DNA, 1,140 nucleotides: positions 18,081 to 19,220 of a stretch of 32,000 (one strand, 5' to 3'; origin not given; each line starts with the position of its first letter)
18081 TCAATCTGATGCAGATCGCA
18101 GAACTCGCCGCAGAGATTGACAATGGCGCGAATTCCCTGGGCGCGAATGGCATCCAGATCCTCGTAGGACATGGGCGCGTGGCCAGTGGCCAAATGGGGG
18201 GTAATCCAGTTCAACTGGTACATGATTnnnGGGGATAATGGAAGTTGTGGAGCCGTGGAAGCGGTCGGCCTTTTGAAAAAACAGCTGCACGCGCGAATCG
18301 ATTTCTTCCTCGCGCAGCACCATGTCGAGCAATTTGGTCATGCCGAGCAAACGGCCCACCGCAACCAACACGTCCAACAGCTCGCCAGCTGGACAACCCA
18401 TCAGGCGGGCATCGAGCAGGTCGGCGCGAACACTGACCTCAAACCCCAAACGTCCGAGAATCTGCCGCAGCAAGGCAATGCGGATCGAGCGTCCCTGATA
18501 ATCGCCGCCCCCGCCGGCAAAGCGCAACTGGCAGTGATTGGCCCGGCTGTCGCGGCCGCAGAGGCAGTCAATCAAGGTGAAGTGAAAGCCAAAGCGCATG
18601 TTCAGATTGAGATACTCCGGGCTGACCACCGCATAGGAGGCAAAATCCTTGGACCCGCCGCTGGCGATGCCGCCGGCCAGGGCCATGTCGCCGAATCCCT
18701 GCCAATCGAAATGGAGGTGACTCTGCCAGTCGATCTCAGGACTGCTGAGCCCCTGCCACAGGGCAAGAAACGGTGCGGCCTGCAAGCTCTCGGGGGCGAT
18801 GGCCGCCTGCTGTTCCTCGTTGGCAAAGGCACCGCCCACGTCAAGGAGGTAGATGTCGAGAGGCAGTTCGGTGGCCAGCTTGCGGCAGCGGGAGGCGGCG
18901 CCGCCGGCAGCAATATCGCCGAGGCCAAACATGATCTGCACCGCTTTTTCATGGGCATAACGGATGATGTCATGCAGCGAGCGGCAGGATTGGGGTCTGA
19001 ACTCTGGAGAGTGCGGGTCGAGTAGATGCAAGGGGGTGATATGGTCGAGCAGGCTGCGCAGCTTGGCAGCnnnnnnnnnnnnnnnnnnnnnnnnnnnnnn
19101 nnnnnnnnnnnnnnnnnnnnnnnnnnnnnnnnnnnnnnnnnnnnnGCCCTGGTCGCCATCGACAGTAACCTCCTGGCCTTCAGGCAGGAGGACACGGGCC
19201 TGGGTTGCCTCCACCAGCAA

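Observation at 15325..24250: Eight tightly coupled genes join an EII-less PTS (EI+HPr) to ThiL, an atypical dikinase, a Cys-phosphatase fusion, a sigma54 response regulator and a YkgJ protein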

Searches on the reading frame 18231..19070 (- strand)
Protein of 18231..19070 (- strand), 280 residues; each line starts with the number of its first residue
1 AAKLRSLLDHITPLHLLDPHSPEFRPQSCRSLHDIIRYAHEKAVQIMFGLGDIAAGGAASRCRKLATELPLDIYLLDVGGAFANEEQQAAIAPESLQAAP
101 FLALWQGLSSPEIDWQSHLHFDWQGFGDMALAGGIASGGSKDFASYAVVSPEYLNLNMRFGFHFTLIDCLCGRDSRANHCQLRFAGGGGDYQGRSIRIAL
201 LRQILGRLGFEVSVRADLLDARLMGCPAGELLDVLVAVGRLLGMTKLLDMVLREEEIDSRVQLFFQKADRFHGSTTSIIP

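Call 31: find_related_loci(query=A1, collection=genome_contigs, flank=10000)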
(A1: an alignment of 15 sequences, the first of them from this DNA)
Query A1 (280 aa) in genome_contigs; peptide patterns used: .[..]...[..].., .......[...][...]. (x = any residue, [..] = any of these).
600 stretches matched a pattern (row limit reached: there are more); 197 encode a relative of the query (tblastn E <= 1e-3); the best 80 are kept; 80 distinct loci.
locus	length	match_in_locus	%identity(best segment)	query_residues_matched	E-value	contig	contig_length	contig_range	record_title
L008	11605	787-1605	81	3-277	1e-146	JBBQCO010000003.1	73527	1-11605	MAG: Desulfobulbales bacterium isolate Co_metawrap_1229 Cmw_1229_k141_21649222_length_73527_cov_11.0000, whole genome sh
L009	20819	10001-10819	81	3-277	2e-146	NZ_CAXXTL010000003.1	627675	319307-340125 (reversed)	MAG: uncultured Desulfobulbus sp. isolate 488ba005-bef4-404b-a7aa-59c4f49eb36e contig_3, whole genome shotgun sequence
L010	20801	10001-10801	83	1-269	2e-146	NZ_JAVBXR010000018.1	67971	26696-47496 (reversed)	MAG: Desulfobulbus sp. isolate GS12 322, whole genome shotgun sequence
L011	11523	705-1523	70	1-274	2e-133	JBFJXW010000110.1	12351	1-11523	MAG: Desulfobulbus sp. isolate Mix_sand19.2022.05.G.7 k141_4712723_length_12351_cov_15.1559, whole genome shotgun sequen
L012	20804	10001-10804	72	3-271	2e-133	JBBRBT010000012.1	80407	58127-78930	MAG: Desulfobulbales bacterium isolate Co_metawrap_2357 Cmw_2357_k141_20256105_length_80407_cov_10.9985, whole genome sh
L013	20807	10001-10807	74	3-271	6e-132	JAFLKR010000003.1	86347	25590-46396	MAG: Desulfobulbaceae bacterium isolate LaCa_MAG_10 c_000000000466, whole genome shotgun sequence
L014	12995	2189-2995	72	3-272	4e-130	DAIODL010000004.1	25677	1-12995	MAG TPA_asm: Desulfobulbus sp. isolate CTOTU1904 NODE_577_length_25677_cov_4.271720, whole genome shotgun sequence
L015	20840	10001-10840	68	1-271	5e-129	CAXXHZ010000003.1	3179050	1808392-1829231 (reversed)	MAG: uncultured Desulfobulbus sp. isolate bd6dbf35-2021-44f6-84f6-768688d3149b genome assembly, contig: contig_3, whole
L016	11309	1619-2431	71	3-273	3e-128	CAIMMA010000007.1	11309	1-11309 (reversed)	uncultured bacterium isolate Loclat_bin-10882 genome assembly, contig: bin-10882:007/819, whole genome shotgun sequence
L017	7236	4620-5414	70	3-269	4e-124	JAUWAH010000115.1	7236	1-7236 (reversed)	MAG: Desulfobulbus sp. isolate CSMAG_1289 CSMAG_1289_k141_452659_length_7236_cov_6.0000, whole genome shotgun sequence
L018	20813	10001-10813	67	1-271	1e-122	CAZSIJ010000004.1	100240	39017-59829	MAG TPA_asm: uncultured Desulfobulbus sp. isolate binchicken_co2_65 genome assembly, contig: NODE_80_length_100240_cov_1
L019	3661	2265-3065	67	3-271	1e-122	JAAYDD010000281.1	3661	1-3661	MAG: Desulfobulbus sp. isolate AS06rmzACSIP_531 605075_AS06, whole genome shotgun sequence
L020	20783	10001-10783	73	3-265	2e-119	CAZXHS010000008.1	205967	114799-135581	MAG TPA_asm: uncultured Desulfobulbus sp. isolate SRP220891_co1_493 genome assembly, contig: NODE_56_length_205967_cov_1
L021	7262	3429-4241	65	1-271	2e-117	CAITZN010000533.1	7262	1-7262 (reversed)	uncultured bacterium isolate LJ_bin-4625 genome assembly, contig: bin-4625:533/734, whole genome shotgun sequence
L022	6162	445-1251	65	3-271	8e-116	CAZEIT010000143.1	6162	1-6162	MAG TPA_asm: uncultured Desulfobulbus sp. isolate binchicken_co369_80 genome assembly, contig: NODE_7843_length_6162_cov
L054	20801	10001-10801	51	3-268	1e-88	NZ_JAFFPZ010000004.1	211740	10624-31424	Desulforhopalus vacuolatus strain DSM 9700 NODE_4_length_211740_cov_26.9798, whole genome shotgun sequence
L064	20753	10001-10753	50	3-255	4e-83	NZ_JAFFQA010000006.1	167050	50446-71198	Desulfobulbus rhabdoformis strain DSM 8777 NODE_6_length_167050_cov_23.6723, whole genome shotgun sequence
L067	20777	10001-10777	49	3-261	2e-81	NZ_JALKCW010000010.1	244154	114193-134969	Hydrosulfovibrio ferrireducens strain CB1MN k141_53, whole genome shotgun sequence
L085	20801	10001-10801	44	3-269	5e-76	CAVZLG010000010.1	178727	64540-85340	MAG: uncultured delta proteobacterium isolate MFD03804.bin.2.98 genome assembly, contig: contig_23442, whole genome shot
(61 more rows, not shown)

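Call 35: search_protein_families(library=pfam, proteins=[L054:7918-8265:+, L054:6898-7785:-, L054:5483-6772:-, L054:13807-14292:+, L054:14292-15869:+, L054:15966-16349:+, L054:16369-19215:+, L054:10797-11762:+, L054:2673-3629:-, L054:763-2646:-], max_evalue=0.001)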
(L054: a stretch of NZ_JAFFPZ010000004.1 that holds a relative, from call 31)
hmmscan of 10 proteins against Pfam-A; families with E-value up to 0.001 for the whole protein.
L054:7918-8265:+ (116 aa): 0 families

L054:6898-7785:- (296 aa): 3 families
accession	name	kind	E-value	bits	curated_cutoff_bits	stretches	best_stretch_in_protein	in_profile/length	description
PF02110.20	HK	-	1.6e-57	195.2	27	2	17-153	3-139/247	Hydroxyethylthiazole kinase family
PF01256.23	Carb_kinase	-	5e-06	26.6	27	1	187-263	152-228/242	NAD(P)H-hydrate dehydratase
PF08543.17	Phos_pyr_kin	-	5e-05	23.2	27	1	79-248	72-225/246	Phosphomethylpyrimidine kinase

L054:5483-6772:- (430 aa): 1 family
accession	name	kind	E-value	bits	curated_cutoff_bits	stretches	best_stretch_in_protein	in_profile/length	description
PF01566.24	Nramp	-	6.8e-59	200.2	29.8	1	60-403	4-355/357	Natural resistance-associated macrophage protein-like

L054:13807-14292:+ (162 aa): 0 families

L054:14292-15869:+ (526 aa): 7 families
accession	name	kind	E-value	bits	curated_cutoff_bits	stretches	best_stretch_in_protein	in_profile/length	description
PF02518.31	HATPase_c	-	7.9e-23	81.5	26.4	1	394-511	1-110/111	Histidine kinase-, DNA gyrase B-, and HSP90-like ATPase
PF00512.31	HisKA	-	8.8e-16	58.2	26.9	1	288-349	3-63/66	His Kinase A (phospho-acceptor) domain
PF13426.13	PAS_9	-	1.3e-11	45.1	27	1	170-269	2-102/103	PAS domain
PF00989.32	PAS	-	1.2e-06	28.9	22.6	1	160-264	2-109/113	PAS fold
PF13188.13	PAS_8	-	6.2e-06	26.4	21.8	1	160-212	2-55/65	PAS domain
PF08447.18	PAS_3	-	9.6e-06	26.2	25.6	1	183-264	3-88/89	PAS fold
PF08448.16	PAS_4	-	0.00027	21.6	23.1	1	165-272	1-109/110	PAS fold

L054:15966-16349:+ (128 aa): 1 family
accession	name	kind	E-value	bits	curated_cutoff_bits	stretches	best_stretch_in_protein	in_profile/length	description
PF00072.30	Response_reg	-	3.3e-24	85.6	30.2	1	4-114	1-111/111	Response regulator receiver domain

L054:16369-19215:+ (949 aa): 4 families
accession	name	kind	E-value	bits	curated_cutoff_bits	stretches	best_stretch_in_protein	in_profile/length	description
PF00384.28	Molybdopterin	-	3.8e-37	128.6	24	1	310-718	1-353/353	Molybdopterin oxidoreductase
PF02613.20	Nitrate_red_del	-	2.3e-26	92.9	22.2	1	56-176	6-134/136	Nitrate reductase delta subunit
PF01568.27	Molydop_binding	-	2.3e-15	57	26.8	1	828-941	6-108/110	Molydopterin dinucleotide binding domain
PF04879.21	Molybdop_Fe4S4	-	7.5e-07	29.5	22.7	1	254-307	2-55/55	Molybdopterin oxidoreductase Fe4S4 domain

L054:10797-11762:+ (322 aa): 7 families
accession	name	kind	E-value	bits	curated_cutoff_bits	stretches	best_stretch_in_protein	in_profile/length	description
PF22785.1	Tc-R-P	-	1.1e-17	65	27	1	31-121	14-105/106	Polymorphic toxin system, DSP-PTPase phosphatase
PF22784.1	PTP-SAK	-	2.3e-15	57.4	27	1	19-150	10-139/153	Swiss Army Knife protein, DSP-PTPase phosphatase domain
PF00782.25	DSPc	-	1.3e-10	41.7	33.5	1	33-151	11-131/133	Dual specificity phosphatase, catalytic domain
PF22741.1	PTP-NADK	-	5e-07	29.7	27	1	39-126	47-140/163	DSP-PTPase phosphatase fused to NAD+ Kinase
PF14566.11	PTPlike_phytase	-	7.6e-05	23.3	27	1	60-118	99-156/158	Inositol hexakisphosphate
PF00102.32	Y_phosphatase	-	0.00015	21.9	20.9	1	72-118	144-192/234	Protein-tyrosine phosphatase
PF05706.17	CDKN3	-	0.0002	21.5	20.7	1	53-118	91-156/168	Cyclin-dependent kinase inhibitor 3 (CDKN3)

L054:2673-3629:- (319 aa): 3 families
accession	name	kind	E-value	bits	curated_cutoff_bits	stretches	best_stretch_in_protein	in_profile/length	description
PF16868.10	NMT1_3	-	5.9e-61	207.1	27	1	30-317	1-289/289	NMT1-like family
PF09084.16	NMT1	-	6.2e-10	39.8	20.5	1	57-213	20-168/216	NMT1/THI5 like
PF12974.12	Phosphonate-bd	-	0.00015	21.6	27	0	59-148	30-116/242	ABC transporter, phosphonate, periplasmic substrate-binding protein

L054:763-2646:- (628 aa): 1 family
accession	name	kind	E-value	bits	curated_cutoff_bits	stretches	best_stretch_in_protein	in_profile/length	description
PF06808.19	DctM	-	2.6e-79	267.4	23.8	1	159-585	3-412/413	Tripartite ATP-independent periplasmic transporter, DctM component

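Call 40: search_protein_families(library=pfam, proteins=[L008:4723-5226:+, L008:7220-8917:+, L008:8945-10306:+, L008:10335-10721:+, L085:16353-18041:+, L085:18136-18780:+, L085:18725-20800:+, L067:11950-12918:+, L067:12918-14969:+, L064:17806-18396:+], max_evalue=0.001)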
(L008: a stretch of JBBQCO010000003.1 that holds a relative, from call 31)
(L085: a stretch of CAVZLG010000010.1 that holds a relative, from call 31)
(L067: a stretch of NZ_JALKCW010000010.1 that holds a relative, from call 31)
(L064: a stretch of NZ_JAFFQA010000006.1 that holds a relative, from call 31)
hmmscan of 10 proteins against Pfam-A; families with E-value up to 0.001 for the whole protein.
L008:4723-5226:+ (168 aa): 0 families

L008:7220-8917:+ (566 aa): 8 families
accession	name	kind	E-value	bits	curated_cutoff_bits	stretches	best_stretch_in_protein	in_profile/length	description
PF01590.32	GAF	-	8.9e-30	104.4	22.4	2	38-173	1-133/133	GAF domain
PF13185.12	GAF_2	-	3.8e-29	102.1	28.6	2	39-173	4-135/136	GAF domain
PF13492.12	GAF_3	-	5.6e-18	66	27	2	205-341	2-129/129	GAF domain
PF08448.16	PAS_4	-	1.6e-16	60.9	23.1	1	368-471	3-109/110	PAS fold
PF13426.13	PAS_9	-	1.3e-10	41.9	27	1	374-468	5-102/103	PAS domain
PF00512.31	HisKA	-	7.4e-10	39.2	26.9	1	488-541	4-57/66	His Kinase A (phospho-acceptor) domain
PF00989.32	PAS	-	1.5e-09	38.3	22.6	1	362-467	3-113/113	PAS fold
PF15714.11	SpoVT_C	-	0.00039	20.9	27.5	0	288-333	75-121/128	Stage V sporulation protein T C-terminal, transcription factor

L008:8945-10306:+ (454 aa): 1 family
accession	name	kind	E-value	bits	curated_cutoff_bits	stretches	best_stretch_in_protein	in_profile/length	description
PF01925.25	TauE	-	6.9e-19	68.9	32.6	1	312-431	2-114/237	Sulfite exporter TauE/SafE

L008:10335-10721:+ (129 aa): 1 family
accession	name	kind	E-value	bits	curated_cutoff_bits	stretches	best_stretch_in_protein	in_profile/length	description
PF01925.25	TauE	-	3.9e-22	79.5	32.6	1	14-125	126-237/237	Sulfite exporter TauE/SafE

L085:16353-18041:+ (563 aa): 1 family
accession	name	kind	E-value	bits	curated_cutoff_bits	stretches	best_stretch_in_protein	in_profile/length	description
PF01925.25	TauE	-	8e-26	91.6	32.6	1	264-554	2-235/237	Sulfite exporter TauE/SafE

L085:18136-18780:+ (215 aa): 0 families

L085:18725-20800:+ (692 aa): 3 families
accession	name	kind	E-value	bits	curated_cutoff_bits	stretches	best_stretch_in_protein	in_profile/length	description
PF00384.28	Molybdopterin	-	8.1e-44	150.5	24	1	88-505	4-353/353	Molybdopterin oxidoreductase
PF04879.21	Molybdop_Fe4S4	-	3.4e-11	43.4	22.7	1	31-80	2-53/55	Molybdopterin oxidoreductase Fe4S4 domain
PF01568.27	Molydop_binding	-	4.6e-11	43.2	26.8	1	595-677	1-82/110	Molydopterin dinucleotide binding domain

L067:11950-12918:+ (323 aa): 1 family
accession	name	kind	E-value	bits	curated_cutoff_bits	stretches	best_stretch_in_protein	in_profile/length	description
PF12974.12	Phosphonate-bd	-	3e-60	204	27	1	63-308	2-242/242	ABC transporter, phosphonate, periplasmic substrate-binding protein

L067:12918-14969:+ (684 aa): 8 families
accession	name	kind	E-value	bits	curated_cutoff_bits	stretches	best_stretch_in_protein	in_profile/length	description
PF02518.31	HATPase_c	-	2.2e-23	83.3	26.4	1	554-671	1-108/111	Histidine kinase-, DNA gyrase B-, and HSP90-like ATPase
PF00512.31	HisKA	-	6e-16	58.7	26.9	1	448-508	3-62/66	His Kinase A (phospho-acceptor) domain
PF08448.16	PAS_4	-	1.8e-15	57.5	23.1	1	324-432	1-109/110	PAS fold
PF00989.32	PAS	-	8.9e-12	45.5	22.6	1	320-428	3-113/113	PAS fold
PF17203.10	sCache_3_2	-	1.8e-11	44.7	28.4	1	39-171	2-139/140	Single cache domain 3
PF13426.13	PAS_9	-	3.9e-06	27.5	27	1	331-430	4-103/103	PAS domain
PF00672.30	HAMP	-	4.7e-06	27.3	25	0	191-218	1-28/53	HAMP domain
PF13188.13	PAS_8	-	0.00018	21.7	21.8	1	319-375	2-59/65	PAS domain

L064:17806-18396:+ (197 aa): 0 families

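Call 47: predict_structure(alignment_id=A1)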
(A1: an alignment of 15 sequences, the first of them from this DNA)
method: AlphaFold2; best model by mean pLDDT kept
length: 280 residues; sequences in the alignment: 15
mean_pLDDT: 73.5   pTM: 0.73
mean pLDDT of the five models: 73.5, 71.5, 71.4, 71.2, 70.7
residues with pLDDT >= 90: 96; 70-90: 69; 50-70: 59; < 50: 56
segments of 3 or more residues with pLDDT < 50: 1-18, 26-33, 56-58, 122-140, 274-280
pLDDT, mean of each block of 10 residues (from residue 1): 43 42 52 51 58 53 86 86 79 93 95 72 40 34 76 88 84 93 78 82 97 89 96 96 81 87 81 44
secondary structure, 60 per line:
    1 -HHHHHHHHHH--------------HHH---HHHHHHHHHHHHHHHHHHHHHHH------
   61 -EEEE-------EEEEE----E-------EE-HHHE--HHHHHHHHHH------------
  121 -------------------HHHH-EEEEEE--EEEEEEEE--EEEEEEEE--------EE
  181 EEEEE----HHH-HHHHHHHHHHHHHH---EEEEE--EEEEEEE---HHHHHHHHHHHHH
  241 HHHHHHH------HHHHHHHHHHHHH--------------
elements in order: H2-11 H32-54 E62-65 E73-77 H99-108 H140-143 E145-150 E153-160 E163-170 E179-185 H194-207 E211-215 E218-224 H228-247 H254-266

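Call 50: fold_search(model_id=the predicted structure, library=pdb)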
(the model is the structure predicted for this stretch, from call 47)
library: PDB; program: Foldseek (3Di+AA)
matches with E <= 10: 595; with E <= 0.001: 0
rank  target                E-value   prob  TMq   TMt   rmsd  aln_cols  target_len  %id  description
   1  2zvf_F                6.8e-03  0.41  0.16  0.21  16.6       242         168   12  Crystal structure of Archaeoglobus fulgidus alanyl-tRNA synthetase C-terminal dimerization domain (released 2009-06-30)
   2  2zvf_H                2.7e-02  0.23  0.14  0.20  17.9       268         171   10  Crystal structure of Archaeoglobus fulgidus alanyl-tRNA synthetase C-terminal dimerization domain (released 2009-06-30)
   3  2zvf_D                7.7e-02  0.13  0.15  0.20  16.3       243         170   12  Crystal structure of Archaeoglobus fulgidus alanyl-tRNA synthetase C-terminal dimerization domain (released 2009-06-30)
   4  5x4i                  1.1e-01  0.12  0.16  0.11  14.3       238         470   12  Pyrococcus furiosus RecJ (D83A, Mn-soaking) (released 2018-02-14)
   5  3kxy_D                1.2e-01  0.47  0.20  0.36   6.8       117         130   14  Crystal Structure of the ExsC-ExsE Complex (released 2010-06-30)
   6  3kxy_B                1.2e-01  0.47  0.22  0.38   6.8       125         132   14  Crystal Structure of the ExsC-ExsE Complex (released 2010-06-30)
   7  2plg_A                1.2e-01  0.44  0.21  0.32   7.1       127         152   12  Crystal structure of T110839 protein from Synechococcus elongatus (released 2007-05-01)
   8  3kxy_J                1.7e-01  0.20  0.15  0.24  10.8       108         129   10  Crystal Structure of the ExsC-ExsE Complex (released 2010-06-30)
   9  2plg_B                1.8e-01  0.35  0.20  0.31   7.1       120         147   12  Crystal structure of T110839 protein from Synechococcus elongatus (released 2007-05-01)
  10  9fhn_A                1.9e-01  0.60  0.18  0.15   3.9        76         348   17  Crystal structure of the arginine kinase Der p 20.0101 (released 2025-06-11)
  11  4h5b_A                2.0e-01  0.30  0.22  0.33   7.2       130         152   12  Crystal Structure of DR_1245 from Deinococcus radiodurans (released 2013-01-30)
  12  3kxy_A                2.0e-01  0.21  0.16  0.26  11.4       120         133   12  Crystal Structure of the ExsC-ExsE Complex (released 2010-06-30)
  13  3wqy_A                2.1e-01  0.10  0.14  0.06  17.5       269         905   10  Crystal structure of Archaeoglobus fulgidus alanyl-tRNA synthetase in complex with wild-type tRNA(Ala) having G3.U70 (released 2014-06-18)
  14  3w9k                  2.2e-01  0.06  0.10  0.18  13.7       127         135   14  Crystal structure of thermoacidophile-specific protein STK_08120 complexed with myristic acid (released 2013-07-17)
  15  8up1_A                2.4e-01  0.25  0.17  0.13  12.3       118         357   14  CryoEM Structure of Allosterically Switchable De Novo Protein sr322, In Closed State without Effector Peptide (released 2024-08-14)
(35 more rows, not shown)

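Call 57: search_protein_representatives(alignment_id=A1)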
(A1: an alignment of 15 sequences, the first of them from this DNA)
Query: 15 sequences, 280 profile positions. Proteins with E-value up to 0.001 (for the whole library): 1344; up to 1e-10: 1035; up to 1e-30: 682. The best 150 are listed.
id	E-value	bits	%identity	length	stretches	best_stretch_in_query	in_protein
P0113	1.5e-138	477.1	-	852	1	1-278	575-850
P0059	4.3e-121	419.8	-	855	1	2-275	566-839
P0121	5.2e-116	403.2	-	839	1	2-273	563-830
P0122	8.1e-116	402.5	-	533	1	1-267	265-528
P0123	1.5e-113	395.1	-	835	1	2-269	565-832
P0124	1.6e-113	395.0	-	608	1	2-268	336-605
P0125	2.3e-109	381.4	-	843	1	2-267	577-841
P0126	6.9e-109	379.8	-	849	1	2-273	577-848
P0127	8.5e-108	376.2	-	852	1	2-275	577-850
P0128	7.2e-107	373.2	-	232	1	47-272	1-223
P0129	6.2e-105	366.8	-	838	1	2-277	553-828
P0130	5.2e-104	363.8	-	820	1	1-268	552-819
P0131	2.0e-103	361.9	-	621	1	2-275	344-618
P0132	1.7e-102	358.9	-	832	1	2-273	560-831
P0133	2.4e-102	358.3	-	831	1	2-275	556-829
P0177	3.9e-85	301.9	-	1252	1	2-270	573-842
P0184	8.9e-83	294.1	-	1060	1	2-274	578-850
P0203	4.1e-78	278.8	-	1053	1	2-276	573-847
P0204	4.4e-78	278.7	-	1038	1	2-276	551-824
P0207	3.0e-77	276.0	-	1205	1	2-271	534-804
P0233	1.1e-72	261.1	-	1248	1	2-274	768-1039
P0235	1.4e-72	260.6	-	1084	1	2-274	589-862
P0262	4.7e-68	245.9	-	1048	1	3-276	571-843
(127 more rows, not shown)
